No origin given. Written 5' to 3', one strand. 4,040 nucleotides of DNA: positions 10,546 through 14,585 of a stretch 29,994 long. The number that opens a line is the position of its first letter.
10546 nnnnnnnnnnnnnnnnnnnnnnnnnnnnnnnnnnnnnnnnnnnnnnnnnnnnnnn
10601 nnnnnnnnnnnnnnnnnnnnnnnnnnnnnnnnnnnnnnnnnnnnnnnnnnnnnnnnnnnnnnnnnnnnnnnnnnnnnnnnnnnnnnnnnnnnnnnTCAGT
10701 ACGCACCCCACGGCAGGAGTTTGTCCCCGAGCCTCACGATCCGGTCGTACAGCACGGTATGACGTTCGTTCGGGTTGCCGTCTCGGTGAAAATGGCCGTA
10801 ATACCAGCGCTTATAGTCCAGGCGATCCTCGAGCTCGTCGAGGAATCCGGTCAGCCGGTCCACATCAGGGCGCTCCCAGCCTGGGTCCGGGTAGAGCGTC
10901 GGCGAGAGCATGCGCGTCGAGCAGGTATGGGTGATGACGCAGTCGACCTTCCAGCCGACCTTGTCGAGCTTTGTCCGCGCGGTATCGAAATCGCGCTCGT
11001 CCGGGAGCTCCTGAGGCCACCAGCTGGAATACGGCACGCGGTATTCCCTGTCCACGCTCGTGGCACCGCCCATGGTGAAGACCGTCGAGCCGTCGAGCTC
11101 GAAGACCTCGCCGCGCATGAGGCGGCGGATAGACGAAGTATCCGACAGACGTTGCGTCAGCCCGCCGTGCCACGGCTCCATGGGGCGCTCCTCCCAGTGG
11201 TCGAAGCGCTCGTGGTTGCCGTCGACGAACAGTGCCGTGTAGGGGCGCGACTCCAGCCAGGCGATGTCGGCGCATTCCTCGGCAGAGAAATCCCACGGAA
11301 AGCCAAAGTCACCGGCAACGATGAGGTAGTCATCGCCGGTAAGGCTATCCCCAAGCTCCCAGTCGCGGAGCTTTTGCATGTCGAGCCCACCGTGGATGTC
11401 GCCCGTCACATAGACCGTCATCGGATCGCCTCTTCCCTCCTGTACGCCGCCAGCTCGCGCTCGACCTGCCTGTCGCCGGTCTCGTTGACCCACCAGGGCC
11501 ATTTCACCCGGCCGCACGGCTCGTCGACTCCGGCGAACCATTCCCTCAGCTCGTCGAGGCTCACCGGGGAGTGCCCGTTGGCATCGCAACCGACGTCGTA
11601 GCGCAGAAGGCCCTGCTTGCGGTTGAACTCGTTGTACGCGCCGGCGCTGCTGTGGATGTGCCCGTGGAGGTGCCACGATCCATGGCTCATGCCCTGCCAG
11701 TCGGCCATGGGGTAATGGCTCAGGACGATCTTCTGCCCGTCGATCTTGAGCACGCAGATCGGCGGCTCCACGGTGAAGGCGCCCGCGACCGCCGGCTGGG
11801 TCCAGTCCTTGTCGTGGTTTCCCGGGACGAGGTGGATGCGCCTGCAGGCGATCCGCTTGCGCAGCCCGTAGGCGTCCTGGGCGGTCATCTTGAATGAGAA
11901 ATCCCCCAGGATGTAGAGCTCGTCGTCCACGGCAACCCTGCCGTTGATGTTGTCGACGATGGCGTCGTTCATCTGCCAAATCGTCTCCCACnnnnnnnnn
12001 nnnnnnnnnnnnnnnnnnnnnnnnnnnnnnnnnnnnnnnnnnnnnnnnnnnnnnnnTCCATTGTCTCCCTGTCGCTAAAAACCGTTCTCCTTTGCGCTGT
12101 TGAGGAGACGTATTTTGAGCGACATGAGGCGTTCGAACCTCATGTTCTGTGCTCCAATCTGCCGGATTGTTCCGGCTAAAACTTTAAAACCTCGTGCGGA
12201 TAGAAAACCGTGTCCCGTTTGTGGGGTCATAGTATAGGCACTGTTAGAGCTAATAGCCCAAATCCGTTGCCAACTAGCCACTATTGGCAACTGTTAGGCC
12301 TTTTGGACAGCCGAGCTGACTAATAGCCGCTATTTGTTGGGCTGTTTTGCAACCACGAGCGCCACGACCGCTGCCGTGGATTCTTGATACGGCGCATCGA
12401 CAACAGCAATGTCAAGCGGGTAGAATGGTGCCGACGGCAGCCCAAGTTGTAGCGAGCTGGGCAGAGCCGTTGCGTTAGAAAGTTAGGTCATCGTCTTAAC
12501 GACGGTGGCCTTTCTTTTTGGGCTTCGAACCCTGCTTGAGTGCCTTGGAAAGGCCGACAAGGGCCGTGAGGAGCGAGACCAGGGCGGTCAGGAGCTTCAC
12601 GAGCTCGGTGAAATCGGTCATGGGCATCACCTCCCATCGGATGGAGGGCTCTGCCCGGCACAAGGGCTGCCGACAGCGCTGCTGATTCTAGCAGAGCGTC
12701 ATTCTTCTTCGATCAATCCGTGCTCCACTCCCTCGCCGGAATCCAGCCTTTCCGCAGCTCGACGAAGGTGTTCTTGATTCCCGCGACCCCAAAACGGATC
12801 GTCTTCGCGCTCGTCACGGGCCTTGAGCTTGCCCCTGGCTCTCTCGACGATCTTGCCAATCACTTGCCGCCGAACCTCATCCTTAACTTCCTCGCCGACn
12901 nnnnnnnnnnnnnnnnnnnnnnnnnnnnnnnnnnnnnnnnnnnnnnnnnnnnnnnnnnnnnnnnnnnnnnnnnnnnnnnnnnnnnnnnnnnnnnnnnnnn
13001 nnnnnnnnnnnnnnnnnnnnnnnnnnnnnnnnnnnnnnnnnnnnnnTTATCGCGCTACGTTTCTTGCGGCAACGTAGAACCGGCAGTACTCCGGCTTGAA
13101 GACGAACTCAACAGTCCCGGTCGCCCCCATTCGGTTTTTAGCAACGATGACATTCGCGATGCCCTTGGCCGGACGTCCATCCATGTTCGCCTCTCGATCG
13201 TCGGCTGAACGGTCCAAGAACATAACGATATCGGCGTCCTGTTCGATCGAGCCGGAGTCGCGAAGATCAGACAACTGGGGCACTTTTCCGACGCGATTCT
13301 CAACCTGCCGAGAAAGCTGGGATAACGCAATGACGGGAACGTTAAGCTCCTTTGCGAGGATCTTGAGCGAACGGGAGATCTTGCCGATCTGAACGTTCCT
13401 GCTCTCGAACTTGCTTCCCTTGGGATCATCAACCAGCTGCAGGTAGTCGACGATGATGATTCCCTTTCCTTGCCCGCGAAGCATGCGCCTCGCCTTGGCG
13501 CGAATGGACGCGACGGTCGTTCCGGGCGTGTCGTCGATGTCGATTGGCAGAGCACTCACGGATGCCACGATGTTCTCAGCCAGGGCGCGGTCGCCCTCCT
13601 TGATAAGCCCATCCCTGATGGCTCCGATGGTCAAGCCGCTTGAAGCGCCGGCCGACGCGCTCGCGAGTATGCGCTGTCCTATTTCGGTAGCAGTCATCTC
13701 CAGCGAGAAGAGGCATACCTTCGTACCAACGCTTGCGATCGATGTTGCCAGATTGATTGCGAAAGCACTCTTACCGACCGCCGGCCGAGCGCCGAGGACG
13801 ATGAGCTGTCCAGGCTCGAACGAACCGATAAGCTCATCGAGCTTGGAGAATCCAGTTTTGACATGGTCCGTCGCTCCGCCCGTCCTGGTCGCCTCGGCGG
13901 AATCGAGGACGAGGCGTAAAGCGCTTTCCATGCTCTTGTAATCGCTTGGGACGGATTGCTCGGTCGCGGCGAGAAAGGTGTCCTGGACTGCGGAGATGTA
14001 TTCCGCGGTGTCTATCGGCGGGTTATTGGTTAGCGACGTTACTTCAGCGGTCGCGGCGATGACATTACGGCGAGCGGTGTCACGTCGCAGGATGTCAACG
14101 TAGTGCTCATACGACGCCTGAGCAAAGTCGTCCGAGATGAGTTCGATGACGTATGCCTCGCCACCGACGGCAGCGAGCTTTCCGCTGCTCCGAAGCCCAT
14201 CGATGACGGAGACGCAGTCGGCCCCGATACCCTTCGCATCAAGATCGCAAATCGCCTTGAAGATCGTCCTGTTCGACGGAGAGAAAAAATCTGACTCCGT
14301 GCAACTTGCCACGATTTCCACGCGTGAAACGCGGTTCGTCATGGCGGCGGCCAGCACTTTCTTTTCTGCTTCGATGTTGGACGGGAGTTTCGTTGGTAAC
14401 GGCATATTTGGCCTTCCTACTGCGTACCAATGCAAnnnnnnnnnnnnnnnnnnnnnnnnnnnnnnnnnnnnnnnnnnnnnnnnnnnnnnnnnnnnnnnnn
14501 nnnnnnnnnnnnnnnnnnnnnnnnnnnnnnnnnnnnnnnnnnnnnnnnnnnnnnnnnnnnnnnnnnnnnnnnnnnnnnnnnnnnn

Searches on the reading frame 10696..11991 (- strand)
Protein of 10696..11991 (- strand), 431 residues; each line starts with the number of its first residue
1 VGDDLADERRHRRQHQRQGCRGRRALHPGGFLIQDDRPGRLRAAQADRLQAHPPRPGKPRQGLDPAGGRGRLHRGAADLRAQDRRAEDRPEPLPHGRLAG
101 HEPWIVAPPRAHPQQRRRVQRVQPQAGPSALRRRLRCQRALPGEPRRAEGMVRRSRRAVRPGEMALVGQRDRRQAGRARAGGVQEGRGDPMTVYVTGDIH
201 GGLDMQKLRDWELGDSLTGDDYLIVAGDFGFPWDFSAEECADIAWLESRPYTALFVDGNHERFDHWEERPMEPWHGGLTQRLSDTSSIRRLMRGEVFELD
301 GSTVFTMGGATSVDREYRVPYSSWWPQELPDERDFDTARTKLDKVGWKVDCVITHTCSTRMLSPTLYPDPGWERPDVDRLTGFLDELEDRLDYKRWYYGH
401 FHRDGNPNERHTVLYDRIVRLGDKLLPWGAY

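Call 9: search_protein_families(library=pfam, proteins=[window:10696-11991:-], max_evalue=0.01)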
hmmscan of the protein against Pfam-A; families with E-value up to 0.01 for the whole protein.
window:10696-11991:- (431 aa): 1 family
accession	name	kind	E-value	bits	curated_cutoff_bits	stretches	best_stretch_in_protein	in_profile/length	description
PF00149.33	Metallophos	-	1.3e-06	29.5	21.5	1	191-403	1-190/191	Calcineurin-like phosphoesterase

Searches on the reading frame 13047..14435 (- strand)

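Call 9: search_protein_families(library=pfam, proteins=[window:13047-14435:-], max_evalue=0.01)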
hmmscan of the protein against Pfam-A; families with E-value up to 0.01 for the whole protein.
window:13047-14435:- (462 aa): 3 families
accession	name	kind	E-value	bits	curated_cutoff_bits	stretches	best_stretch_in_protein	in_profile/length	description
PF03796.21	DnaB_C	-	1e-83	281.1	27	1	192-453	2-253/255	DnaB-like helicase C terminal domain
PF00772.26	DnaB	-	1.5e-20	73.6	23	1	17-117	2-102/103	DnaB-like helicase N terminal domain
PF13481.12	AAA_25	-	1.2e-07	32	27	1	190-373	13-189/195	AAA domain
